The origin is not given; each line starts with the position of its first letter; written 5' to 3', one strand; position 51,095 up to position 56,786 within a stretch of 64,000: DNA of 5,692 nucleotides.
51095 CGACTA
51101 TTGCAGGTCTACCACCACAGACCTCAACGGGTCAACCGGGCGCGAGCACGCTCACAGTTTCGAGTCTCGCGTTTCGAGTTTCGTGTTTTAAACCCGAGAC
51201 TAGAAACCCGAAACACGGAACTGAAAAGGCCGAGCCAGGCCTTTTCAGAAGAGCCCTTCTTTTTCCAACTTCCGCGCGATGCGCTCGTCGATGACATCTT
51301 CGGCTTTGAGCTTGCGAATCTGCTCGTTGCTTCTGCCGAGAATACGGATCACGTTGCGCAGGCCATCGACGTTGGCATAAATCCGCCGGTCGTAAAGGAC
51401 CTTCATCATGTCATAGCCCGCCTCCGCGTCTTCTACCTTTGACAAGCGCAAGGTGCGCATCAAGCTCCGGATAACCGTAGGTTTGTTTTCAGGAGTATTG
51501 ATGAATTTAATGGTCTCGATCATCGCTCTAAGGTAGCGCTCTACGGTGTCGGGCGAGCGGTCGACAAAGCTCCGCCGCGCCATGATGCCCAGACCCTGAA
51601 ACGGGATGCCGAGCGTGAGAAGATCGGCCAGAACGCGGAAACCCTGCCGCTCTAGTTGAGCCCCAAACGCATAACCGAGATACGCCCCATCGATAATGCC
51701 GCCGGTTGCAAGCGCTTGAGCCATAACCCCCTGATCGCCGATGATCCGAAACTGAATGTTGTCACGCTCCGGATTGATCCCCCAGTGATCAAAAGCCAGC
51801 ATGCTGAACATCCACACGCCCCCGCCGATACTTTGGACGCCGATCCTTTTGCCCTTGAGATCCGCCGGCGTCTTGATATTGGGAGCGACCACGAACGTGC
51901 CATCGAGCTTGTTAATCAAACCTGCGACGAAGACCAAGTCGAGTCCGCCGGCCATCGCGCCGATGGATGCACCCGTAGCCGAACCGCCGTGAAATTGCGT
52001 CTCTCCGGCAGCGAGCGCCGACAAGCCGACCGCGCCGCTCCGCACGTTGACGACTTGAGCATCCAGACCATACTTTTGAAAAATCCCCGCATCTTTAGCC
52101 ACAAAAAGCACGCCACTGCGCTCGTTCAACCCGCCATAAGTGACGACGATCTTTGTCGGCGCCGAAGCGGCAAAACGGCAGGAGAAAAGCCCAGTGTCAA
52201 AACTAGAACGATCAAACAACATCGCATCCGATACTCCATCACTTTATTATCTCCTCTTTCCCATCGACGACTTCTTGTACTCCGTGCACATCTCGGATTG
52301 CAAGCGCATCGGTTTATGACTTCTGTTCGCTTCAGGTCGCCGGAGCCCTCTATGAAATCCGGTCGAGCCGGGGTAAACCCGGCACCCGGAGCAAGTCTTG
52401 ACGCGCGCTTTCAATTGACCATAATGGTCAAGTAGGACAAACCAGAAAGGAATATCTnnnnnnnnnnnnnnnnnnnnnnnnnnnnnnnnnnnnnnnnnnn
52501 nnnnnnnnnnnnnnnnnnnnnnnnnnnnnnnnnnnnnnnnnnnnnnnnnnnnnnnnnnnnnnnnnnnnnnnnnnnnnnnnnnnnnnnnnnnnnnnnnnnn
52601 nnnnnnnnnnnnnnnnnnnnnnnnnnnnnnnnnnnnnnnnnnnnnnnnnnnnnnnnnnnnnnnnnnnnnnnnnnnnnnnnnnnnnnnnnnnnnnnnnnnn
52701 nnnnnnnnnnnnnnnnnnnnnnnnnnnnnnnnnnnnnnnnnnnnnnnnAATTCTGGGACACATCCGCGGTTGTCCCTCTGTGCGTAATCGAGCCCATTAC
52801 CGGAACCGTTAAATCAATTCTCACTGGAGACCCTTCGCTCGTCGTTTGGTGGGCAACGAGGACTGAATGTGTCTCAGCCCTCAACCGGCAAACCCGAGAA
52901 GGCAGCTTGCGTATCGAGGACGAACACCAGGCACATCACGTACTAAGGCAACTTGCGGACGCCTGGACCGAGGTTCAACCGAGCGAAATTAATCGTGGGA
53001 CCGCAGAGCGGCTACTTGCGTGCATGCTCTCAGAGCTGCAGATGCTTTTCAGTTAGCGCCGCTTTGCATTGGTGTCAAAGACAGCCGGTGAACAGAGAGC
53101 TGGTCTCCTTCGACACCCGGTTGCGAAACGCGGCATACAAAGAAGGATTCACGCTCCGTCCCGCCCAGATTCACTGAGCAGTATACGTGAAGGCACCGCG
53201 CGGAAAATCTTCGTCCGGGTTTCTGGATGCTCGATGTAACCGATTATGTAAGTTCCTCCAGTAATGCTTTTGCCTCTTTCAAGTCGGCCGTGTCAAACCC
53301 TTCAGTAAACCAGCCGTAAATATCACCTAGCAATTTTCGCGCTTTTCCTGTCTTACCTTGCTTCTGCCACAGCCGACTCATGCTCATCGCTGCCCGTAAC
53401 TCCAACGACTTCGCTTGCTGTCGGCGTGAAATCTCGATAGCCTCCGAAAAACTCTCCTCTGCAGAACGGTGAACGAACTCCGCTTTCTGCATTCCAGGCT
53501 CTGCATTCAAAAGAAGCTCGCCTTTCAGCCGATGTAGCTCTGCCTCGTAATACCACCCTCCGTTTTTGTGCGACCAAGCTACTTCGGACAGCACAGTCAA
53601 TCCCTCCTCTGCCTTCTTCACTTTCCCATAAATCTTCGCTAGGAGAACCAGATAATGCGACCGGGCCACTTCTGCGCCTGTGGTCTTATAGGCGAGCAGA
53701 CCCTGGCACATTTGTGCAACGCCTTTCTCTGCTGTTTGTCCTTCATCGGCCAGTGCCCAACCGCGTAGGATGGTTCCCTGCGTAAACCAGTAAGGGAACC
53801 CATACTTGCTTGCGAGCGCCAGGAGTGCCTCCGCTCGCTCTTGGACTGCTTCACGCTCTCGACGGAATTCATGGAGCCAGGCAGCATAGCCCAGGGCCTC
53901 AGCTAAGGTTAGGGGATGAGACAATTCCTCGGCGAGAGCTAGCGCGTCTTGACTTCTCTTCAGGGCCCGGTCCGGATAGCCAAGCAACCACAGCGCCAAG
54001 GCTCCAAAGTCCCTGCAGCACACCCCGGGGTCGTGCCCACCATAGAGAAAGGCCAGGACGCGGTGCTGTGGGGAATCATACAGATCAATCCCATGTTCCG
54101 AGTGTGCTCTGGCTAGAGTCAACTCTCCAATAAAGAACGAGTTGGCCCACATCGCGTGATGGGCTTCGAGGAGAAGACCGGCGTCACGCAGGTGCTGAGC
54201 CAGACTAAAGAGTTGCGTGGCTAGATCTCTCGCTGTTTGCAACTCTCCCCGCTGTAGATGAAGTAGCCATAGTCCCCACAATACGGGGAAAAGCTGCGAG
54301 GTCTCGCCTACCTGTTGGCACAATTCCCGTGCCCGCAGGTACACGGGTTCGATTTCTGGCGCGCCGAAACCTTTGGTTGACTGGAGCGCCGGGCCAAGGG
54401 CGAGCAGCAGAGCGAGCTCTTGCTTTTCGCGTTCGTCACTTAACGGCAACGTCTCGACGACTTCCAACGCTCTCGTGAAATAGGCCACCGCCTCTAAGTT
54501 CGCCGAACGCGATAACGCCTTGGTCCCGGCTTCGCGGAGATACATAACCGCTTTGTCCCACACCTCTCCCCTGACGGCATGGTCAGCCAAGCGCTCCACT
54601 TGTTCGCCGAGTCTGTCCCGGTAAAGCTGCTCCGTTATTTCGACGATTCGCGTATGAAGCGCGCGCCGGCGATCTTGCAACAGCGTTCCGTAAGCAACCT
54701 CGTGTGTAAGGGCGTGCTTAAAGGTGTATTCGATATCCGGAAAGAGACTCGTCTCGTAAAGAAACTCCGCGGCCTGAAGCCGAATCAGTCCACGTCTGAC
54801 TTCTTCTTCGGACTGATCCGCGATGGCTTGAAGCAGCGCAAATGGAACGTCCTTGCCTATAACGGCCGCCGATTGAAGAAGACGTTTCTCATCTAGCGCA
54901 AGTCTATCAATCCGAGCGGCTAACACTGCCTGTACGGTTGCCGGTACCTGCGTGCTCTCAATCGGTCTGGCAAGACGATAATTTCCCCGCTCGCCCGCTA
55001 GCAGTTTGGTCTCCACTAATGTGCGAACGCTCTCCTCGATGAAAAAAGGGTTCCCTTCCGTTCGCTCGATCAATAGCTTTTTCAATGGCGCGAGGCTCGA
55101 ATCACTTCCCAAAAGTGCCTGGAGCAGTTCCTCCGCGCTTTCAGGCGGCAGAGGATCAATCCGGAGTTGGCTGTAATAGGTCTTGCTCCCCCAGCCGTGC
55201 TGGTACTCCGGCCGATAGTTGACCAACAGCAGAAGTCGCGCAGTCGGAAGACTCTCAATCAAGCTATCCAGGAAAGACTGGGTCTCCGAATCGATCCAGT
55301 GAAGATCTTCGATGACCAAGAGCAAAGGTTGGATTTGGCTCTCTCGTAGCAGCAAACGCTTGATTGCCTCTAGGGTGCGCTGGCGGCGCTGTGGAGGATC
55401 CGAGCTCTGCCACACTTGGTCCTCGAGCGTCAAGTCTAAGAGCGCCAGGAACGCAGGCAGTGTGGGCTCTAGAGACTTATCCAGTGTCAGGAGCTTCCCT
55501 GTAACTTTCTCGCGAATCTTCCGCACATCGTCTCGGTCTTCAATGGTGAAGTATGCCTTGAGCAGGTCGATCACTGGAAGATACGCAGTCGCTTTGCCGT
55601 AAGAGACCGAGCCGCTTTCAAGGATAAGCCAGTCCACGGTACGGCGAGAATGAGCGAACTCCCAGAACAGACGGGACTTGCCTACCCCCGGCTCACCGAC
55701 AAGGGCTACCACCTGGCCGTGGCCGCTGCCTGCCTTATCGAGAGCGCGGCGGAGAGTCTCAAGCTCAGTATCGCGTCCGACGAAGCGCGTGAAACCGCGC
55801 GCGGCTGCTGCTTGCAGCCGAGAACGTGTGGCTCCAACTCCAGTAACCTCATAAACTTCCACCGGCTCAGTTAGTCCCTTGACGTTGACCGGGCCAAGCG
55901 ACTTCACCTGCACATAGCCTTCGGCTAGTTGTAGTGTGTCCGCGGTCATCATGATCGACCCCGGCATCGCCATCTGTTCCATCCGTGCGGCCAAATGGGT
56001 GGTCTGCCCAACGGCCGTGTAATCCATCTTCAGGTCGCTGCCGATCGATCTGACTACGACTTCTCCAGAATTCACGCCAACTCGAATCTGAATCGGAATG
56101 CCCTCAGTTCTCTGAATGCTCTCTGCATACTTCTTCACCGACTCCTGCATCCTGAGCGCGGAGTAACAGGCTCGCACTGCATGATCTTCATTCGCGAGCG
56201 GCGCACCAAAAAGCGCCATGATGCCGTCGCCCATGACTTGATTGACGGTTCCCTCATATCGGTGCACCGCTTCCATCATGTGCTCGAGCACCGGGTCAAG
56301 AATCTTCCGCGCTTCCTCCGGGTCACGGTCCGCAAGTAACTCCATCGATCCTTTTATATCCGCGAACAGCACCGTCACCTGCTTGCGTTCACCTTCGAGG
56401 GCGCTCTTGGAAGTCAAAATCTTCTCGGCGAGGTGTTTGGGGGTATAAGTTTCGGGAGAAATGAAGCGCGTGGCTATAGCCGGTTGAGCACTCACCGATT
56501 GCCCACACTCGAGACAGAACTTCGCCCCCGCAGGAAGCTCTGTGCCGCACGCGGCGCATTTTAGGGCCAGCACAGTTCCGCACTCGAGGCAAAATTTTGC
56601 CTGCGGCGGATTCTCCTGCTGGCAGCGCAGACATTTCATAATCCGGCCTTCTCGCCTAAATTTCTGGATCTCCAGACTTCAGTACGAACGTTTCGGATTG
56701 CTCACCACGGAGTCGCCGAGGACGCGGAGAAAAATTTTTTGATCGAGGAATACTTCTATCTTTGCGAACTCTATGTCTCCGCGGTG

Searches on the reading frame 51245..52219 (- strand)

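Call 39: search_protein_families(library=pfam, proteins=[window:51245-52219:-], max_evalue=0.0001)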
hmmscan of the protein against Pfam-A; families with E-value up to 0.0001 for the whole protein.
window:51245-52219:- (324 aa): 2 families
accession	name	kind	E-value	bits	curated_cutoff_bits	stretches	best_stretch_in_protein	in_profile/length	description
PF09084.16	NMT1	-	1.1e-15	58.6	20.5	1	37-240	6-209/216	NMT1/THI5 like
PF13379.11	NMT1_2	-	1.8e-11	44.8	24.7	1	33-251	17-249/252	NMT1-like family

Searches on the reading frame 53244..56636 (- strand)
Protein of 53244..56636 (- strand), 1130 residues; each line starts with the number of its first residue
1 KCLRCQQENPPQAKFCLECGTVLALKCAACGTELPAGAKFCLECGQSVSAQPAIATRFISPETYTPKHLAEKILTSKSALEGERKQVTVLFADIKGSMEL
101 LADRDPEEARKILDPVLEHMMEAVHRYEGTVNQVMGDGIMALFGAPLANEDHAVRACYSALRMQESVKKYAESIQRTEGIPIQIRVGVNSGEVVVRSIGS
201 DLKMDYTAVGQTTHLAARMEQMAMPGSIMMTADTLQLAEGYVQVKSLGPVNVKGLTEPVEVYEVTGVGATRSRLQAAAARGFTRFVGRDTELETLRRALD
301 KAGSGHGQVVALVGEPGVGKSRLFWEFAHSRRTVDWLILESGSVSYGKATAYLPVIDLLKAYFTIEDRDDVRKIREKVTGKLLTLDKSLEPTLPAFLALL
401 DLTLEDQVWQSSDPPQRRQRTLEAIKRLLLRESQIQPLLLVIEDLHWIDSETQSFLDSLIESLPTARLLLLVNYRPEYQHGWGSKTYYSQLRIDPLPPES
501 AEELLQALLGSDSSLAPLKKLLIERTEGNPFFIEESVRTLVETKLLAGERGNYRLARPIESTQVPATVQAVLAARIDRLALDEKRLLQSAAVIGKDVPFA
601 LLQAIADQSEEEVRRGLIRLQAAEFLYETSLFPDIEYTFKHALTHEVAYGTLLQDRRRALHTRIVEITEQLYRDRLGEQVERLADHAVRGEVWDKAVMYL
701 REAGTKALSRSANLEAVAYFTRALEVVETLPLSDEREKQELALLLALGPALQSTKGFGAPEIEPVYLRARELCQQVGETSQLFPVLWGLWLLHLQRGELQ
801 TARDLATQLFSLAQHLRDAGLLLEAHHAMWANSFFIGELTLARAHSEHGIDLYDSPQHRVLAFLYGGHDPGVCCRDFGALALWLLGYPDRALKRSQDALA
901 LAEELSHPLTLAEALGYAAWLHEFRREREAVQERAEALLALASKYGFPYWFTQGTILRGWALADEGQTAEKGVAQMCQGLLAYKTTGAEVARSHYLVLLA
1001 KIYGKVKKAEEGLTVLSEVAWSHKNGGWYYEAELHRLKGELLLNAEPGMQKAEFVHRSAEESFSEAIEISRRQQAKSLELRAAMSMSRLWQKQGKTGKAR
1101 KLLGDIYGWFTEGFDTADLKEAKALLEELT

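Call 40: search_protein_families(library=pfam, proteins=[window:53244-56636:-], max_evalue=0.0001)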
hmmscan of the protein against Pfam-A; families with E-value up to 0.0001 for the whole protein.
window:53244-56636:- (1130 aa): 5 families
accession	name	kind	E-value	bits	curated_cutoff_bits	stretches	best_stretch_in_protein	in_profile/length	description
PF00211.25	Guanylate_cyc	-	3.9e-26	92.2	21.9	1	84-263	6-180/183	Adenylate and Guanylate cyclase catalytic domain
PF13191.12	AAA_16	-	8e-25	88.7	32.6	1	284-470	1-166/167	AAA ATPase domain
PF12773.13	DZR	-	7.3e-11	42.5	27.3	1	2-45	1-45/45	Double zinc ribbon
PF13240.11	Zn_Ribbon_1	-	7.6e-10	38.7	25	1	26-47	1-22/23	zinc-ribbon domain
PF13401.12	AAA_22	-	2.8e-05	24.9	27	0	306-459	4-107/130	AAA domain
